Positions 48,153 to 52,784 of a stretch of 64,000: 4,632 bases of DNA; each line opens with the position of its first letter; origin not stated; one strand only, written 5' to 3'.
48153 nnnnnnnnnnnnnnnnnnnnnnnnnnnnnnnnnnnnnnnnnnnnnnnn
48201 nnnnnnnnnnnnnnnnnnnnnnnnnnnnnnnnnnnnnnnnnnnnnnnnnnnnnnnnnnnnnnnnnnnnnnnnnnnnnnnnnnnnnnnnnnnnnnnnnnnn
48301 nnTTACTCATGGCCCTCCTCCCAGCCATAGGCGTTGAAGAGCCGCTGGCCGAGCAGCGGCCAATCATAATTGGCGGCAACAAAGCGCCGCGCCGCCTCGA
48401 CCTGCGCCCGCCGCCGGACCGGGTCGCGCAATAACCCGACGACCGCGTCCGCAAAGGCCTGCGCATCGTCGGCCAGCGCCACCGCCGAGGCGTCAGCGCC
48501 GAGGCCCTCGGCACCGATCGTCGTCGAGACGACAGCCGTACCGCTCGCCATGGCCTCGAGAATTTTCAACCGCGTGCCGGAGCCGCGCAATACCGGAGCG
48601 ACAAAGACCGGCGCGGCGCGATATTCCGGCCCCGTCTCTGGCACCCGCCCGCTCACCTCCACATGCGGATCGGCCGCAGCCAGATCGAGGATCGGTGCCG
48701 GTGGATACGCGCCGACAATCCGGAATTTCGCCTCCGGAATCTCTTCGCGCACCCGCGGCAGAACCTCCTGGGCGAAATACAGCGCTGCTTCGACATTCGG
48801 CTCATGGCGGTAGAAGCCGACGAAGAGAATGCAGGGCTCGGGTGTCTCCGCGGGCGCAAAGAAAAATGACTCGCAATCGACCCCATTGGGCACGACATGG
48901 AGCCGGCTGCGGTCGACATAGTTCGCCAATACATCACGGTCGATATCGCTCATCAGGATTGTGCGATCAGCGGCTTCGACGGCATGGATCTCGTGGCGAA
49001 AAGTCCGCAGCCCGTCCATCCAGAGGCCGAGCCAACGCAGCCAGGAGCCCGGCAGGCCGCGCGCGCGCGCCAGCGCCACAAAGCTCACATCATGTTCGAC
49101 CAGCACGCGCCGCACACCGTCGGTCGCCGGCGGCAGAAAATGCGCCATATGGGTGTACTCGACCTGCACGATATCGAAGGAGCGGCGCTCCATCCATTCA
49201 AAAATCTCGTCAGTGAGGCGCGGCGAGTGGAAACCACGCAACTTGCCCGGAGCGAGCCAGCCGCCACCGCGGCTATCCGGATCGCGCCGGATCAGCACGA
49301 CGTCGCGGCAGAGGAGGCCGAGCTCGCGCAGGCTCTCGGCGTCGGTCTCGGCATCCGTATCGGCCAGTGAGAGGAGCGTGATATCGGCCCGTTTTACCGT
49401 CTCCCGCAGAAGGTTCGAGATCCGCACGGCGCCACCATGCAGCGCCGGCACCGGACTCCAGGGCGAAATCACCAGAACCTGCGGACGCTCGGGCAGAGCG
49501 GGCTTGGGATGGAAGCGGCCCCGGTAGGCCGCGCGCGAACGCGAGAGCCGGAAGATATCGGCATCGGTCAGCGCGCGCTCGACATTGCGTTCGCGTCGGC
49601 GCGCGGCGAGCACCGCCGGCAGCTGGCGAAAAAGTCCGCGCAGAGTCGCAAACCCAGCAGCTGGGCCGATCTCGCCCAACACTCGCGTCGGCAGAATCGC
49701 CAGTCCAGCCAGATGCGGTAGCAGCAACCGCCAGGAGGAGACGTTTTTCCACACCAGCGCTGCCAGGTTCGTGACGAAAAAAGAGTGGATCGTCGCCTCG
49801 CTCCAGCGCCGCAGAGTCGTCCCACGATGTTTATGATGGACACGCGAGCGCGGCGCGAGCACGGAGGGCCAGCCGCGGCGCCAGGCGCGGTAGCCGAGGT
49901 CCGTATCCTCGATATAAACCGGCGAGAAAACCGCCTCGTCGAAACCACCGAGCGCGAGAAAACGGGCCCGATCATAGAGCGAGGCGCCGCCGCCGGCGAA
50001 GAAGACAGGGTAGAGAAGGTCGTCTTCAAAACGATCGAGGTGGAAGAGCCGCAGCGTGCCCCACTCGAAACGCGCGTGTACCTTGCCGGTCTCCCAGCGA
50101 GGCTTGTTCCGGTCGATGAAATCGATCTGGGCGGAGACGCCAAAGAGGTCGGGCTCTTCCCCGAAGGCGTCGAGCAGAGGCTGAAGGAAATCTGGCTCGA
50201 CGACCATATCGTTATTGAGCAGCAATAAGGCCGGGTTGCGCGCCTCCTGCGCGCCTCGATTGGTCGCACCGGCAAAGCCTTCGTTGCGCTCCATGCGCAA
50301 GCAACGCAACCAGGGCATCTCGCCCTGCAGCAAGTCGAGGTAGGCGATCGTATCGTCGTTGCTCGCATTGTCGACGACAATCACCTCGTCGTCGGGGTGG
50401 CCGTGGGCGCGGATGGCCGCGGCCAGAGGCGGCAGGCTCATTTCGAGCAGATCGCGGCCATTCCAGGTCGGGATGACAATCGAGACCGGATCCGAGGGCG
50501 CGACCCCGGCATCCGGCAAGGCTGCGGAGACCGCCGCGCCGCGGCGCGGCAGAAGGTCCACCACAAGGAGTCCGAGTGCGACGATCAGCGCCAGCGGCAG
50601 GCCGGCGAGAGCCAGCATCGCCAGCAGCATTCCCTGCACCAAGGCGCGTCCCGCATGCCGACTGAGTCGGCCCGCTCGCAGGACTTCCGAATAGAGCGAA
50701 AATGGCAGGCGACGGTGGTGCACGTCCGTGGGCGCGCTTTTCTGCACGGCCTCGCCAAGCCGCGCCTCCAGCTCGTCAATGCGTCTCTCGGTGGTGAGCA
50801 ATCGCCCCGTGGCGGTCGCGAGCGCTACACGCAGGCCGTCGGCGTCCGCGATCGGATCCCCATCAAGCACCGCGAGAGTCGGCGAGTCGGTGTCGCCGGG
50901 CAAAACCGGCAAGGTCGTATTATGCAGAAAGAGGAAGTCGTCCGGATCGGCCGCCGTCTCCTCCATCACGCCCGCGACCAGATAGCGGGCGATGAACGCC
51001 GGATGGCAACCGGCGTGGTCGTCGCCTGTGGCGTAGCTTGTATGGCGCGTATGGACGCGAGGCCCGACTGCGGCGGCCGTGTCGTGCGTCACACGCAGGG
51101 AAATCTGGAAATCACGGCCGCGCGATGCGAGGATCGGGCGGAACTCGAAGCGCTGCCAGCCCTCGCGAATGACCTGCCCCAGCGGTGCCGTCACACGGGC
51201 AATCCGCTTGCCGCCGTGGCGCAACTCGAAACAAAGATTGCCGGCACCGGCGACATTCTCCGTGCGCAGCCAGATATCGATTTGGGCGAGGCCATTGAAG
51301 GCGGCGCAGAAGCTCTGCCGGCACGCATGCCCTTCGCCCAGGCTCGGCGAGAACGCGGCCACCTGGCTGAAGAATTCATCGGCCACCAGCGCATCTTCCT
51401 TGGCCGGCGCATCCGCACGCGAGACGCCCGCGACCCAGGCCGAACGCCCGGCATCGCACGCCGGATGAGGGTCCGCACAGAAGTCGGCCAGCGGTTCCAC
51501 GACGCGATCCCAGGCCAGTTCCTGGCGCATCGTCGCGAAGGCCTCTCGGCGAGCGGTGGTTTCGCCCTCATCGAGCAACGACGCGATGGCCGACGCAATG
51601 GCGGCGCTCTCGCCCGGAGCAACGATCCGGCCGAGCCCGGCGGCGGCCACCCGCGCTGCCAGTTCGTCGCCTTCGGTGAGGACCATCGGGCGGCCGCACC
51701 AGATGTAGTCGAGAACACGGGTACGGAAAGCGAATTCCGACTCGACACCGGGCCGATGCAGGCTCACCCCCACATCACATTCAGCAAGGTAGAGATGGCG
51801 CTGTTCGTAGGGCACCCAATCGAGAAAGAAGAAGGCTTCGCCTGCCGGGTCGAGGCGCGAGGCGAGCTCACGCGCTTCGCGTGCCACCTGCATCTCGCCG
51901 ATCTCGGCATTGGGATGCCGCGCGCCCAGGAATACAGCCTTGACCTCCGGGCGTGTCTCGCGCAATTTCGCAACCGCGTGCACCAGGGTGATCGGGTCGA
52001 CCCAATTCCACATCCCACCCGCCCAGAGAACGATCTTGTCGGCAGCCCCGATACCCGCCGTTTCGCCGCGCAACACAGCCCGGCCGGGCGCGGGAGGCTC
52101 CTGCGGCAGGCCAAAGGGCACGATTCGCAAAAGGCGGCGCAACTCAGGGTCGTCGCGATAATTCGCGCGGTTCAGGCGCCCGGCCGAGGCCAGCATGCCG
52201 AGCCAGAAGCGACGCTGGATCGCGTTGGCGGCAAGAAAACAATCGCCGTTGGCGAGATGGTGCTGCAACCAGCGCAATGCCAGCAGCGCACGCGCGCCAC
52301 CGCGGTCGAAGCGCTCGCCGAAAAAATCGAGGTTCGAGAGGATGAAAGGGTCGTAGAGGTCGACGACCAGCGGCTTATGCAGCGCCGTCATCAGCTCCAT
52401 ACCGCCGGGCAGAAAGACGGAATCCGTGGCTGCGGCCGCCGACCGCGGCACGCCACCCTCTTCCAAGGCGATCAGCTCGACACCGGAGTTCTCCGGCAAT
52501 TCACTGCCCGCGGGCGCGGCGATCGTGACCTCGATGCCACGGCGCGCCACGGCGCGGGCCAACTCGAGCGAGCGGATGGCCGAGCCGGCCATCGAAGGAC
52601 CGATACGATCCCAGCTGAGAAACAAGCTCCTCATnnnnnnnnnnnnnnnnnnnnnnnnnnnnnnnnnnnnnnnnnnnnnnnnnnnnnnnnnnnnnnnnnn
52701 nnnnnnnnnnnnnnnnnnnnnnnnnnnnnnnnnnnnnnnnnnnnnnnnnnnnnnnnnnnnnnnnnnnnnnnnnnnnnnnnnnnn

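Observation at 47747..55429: Operon of two giant multi-domain glycosyltransferases (1443 aa GT4-GT2-GT4 and 932 aa GT4-GT4) plus a coupled 187-aa protein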

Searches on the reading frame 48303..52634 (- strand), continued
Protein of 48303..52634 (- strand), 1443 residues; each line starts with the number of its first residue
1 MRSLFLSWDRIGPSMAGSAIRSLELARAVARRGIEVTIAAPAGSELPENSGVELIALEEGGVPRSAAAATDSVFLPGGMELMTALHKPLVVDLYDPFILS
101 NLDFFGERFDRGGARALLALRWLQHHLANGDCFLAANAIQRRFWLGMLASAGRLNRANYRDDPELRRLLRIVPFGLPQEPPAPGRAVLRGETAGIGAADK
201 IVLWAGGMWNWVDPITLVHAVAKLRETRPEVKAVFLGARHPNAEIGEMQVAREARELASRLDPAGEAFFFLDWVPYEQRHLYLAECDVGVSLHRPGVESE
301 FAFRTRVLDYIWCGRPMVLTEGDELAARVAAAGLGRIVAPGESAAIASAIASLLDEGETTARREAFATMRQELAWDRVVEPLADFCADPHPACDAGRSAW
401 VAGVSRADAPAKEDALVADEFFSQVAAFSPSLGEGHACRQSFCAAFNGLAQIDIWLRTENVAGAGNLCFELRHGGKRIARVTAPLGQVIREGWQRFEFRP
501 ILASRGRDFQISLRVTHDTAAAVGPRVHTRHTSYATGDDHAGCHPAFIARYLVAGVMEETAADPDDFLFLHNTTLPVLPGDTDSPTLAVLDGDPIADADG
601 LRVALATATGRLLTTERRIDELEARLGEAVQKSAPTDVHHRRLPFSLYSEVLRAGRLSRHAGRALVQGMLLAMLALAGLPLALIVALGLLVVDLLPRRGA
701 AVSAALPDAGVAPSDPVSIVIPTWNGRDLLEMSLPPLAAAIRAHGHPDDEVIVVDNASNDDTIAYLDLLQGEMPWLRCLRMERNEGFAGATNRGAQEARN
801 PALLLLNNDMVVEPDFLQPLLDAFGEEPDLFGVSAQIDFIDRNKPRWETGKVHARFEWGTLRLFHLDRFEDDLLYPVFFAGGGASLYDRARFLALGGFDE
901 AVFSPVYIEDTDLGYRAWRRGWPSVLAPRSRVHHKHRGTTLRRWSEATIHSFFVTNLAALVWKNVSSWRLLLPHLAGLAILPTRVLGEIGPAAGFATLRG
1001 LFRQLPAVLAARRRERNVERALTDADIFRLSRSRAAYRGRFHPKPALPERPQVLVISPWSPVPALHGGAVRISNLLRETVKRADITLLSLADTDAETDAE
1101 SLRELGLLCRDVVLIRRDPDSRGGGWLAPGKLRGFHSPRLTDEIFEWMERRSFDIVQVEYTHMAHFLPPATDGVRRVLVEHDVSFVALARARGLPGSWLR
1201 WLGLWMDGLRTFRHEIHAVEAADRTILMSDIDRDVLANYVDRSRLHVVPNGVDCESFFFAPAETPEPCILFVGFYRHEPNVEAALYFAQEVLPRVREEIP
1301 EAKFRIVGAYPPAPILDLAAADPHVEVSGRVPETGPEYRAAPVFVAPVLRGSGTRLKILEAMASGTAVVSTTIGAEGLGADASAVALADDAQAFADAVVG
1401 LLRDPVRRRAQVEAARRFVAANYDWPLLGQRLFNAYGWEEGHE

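Call 92: search_protein_families(library=pfam, proteins=[L081:4292-5182:+, L081:5197-6360:+, L081:6409-7455:+, L081:7498-8733:+, L081:8789-9808:+, L081:9998-10999:+, L081:12395-14794:+, L081:15807-16802:+, L081:18223-18813:+, L081:19787-22228:+], max_evalue=0.001)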
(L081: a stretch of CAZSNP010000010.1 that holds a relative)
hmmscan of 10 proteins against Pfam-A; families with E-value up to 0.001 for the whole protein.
L081:4292-5182:+ (296 aa): 6 families
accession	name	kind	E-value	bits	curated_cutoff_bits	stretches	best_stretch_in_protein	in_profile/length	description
PF07728.20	AAA_5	-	2.6e-12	47.4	22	1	37-189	1-139/139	AAA domain (dynein-related subfamily)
PF00004.35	AAA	-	6.9e-09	36.7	21.2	1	39-189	2-123/131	ATPase family associated with various cellular activities (AAA)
PF07726.17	AAA_3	-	3.8e-06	27.3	27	0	128-176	64-111/131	ATPase family associated with various cellular activities (AAA)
PF13401.12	AAA_22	-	1.3e-05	26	27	1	37-151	7-109/130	AAA domain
PF07724.20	AAA_2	-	0.00031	21.2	27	0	40-183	8-131/166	AAA domain (Cdc48 subfamily)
PF13191.12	AAA_16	-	0.00033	21.6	32.6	1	35-151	22-157/167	AAA ATPase domain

L081:5197-6360:+ (387 aa): 1 family
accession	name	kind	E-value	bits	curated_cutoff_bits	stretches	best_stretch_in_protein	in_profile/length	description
PF05762.20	VWA_CoxE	-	3.2e-64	216.8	26.4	1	159-375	5-222/222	VWA domain containing CoxE-like protein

L081:6409-7455:+ (348 aa): 2 families
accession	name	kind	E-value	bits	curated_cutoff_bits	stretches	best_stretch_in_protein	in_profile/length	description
PF13478.12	XdhC_C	-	8e-41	139.9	29.7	1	189-331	1-125/125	XdhC Rossmann domain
PF02625.21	XdhC_CoxI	-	1e-24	86.7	24.3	1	11-78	1-68/68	XdhC and CoxI family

L081:7498-8733:+ (411 aa): 3 families
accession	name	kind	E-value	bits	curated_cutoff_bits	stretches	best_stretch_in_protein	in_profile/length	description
PF14524.12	Wzt_C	-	1.1e-28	100.5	30.4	1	264-399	3-141/143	Wzt C-terminal domain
PF00005.33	ABC_tran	-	7.6e-19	69.1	25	1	48-179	1-135/137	ABC transporter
PF13304.12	AAA_21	-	1.5e-05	25.6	27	0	62-84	3-27/304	AAA domain, putative AbiEii toxin, Type IV TA system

L081:8789-9808:+ (339 aa): 8 families
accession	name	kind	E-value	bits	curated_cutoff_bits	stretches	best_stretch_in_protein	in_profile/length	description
PF16363.11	GDP_Man_Dehyd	-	5.2e-52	177.8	27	1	4-326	1-331/332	GDP-mannose 4,6 dehydratase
PF01370.27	Epimerase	-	2.7e-50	171.5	20.9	1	4-261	2-240/240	NAD dependent epimerase/dehydratase family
PF07993.18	NAD_binding_4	-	7.7e-17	61.7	20.1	1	5-242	1-257/258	Male sterility protein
PF01073.25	3Beta_HSD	-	2.2e-16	60.1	22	1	4-252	1-234/280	3-beta hydroxysteroid dehydrogenase/isomerase family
PF04321.23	RmlD_sub_bind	-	4.2e-10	39.6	27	1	1-226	1-178/287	RmlD substrate binding domain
PF02719.21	Polysacc_synt_2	-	8.7e-07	28.8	20.2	1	3-127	1-131/293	Polysaccharide biosynthesis protein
PF00106.31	adh_short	-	3.4e-05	23.9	26.6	1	3-75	3-73/195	short chain dehydrogenase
PF08659.16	KR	-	7.5e-05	23.2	22.6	1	2-74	2-76/180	KR domain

L081:9998-10999:+ (333 aa): 5 families
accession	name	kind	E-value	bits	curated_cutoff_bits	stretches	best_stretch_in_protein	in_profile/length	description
PF00535.33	Glycos_transf_2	-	9.3e-29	100.9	23.3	1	7-178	1-167/168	Glycosyl transferase family 2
PF13641.12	Glyco_tranf_2_3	-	8.6e-22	78.7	27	1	7-230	4-226/230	Glycosyltransferase like family 2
PF13632.12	Glyco_trans_2_3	-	2.7e-08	34.3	27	1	84-258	1-173/198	Glycosyl transferase family group 2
PF10111.15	Glyco_tranf_2_2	-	1.5e-06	28.4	27.3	1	20-197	16-198/276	Glycosyltransferase like family 2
PF13704.12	Glyco_tranf_2_4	-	0.00048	21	27.5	0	35-102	21-78/98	Glycosyl transferase family 2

L081:12395-14794:+ (799 aa): 8 families
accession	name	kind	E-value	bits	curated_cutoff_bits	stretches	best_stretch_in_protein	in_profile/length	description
PF00535.33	Glycos_transf_2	-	8.3e-26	91.3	23.3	1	8-178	1-164/168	Glycosyl transferase family 2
PF13641.12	Glyco_tranf_2_3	-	2.9e-16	60.6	27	1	6-233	2-226/230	Glycosyltransferase like family 2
PF10111.15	Glyco_tranf_2_2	-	2.2e-12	47.5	27.3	1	32-233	26-234/276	Glycosyltransferase like family 2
PF13524.12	Glyco_trans_1_2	-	3.1e-09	37.4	25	1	621-736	28-140/144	Glycosyl transferase-like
PF13692.12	Glyco_trans_1_4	-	3.1e-08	34.4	27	1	613-709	50-141/142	Glycosyl transferases group 1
PF13632.12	Glyco_trans_2_3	-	1.3e-07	32.1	27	1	88-236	2-141/198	Glycosyl transferase family group 2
PF00534.26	Glycos_transf_1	-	3.4e-07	30.4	26.4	1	610-722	63-170/172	Glycosyl transferases group 1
PF02709.20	Glyco_transf_7C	-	6.8e-05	22.9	23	1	167-220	20-74/78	N-terminal domain of galactosyltransferase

L081:15807-16802:+ (331 aa): 4 families
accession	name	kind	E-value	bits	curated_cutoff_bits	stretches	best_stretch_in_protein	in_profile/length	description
PF13489.12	Methyltransf_23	-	1.5e-23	83.8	27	1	89-248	5-162/164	Methyltransferase domain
PF08241.18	Methyltransf_11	-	1.1e-12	48.9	21.2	1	113-202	2-95/95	Methyltransferase domain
PF08242.18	Methyltransf_12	-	3.2e-08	34.6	30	1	113-200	2-98/98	Methyltransferase domain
PF13649.12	Methyltransf_25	-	3.2e-08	34.6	27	1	113-198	3-97/97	Methyltransferase domain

L081:18223-18813:+ (196 aa): 1 family
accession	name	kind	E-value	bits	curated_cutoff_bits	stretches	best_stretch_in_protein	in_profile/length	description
PF00908.23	dTDP_sugar_isom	-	3.3e-71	238.9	27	1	9-177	2-167/168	dTDP-4-dehydrorhamnose 3,5-epimerase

L081:19787-22228:+ (813 aa): 0 families

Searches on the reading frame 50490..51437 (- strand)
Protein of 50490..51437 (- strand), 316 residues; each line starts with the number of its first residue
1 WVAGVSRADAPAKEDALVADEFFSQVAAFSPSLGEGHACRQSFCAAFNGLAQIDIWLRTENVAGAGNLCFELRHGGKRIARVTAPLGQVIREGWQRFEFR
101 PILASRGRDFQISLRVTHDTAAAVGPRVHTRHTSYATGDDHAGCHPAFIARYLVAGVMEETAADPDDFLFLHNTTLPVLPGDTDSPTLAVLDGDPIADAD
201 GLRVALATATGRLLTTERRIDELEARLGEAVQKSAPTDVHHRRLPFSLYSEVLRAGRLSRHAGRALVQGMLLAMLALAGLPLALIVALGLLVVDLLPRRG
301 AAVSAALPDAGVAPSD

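Call 17: search_protein_families(library=pfam, proteins=[window:50490-51437:-], max_evalue=10)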
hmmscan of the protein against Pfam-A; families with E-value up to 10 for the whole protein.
seq(316 aa): 3 families
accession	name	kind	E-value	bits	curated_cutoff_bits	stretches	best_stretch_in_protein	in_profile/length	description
PF19717.4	DUF6212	-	0.00015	21.2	26.4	1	32-121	105-195/395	Family of unknown function (DUF6212)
PF01594.21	AI-2E_transport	-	0.052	13.2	34.3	1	265-308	202-246/327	AI-2E family transporter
PF23991.1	DUF7310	-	0.11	13.4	40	1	191-227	13-53/83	Coiled-coil region of unknown function (DUF7310)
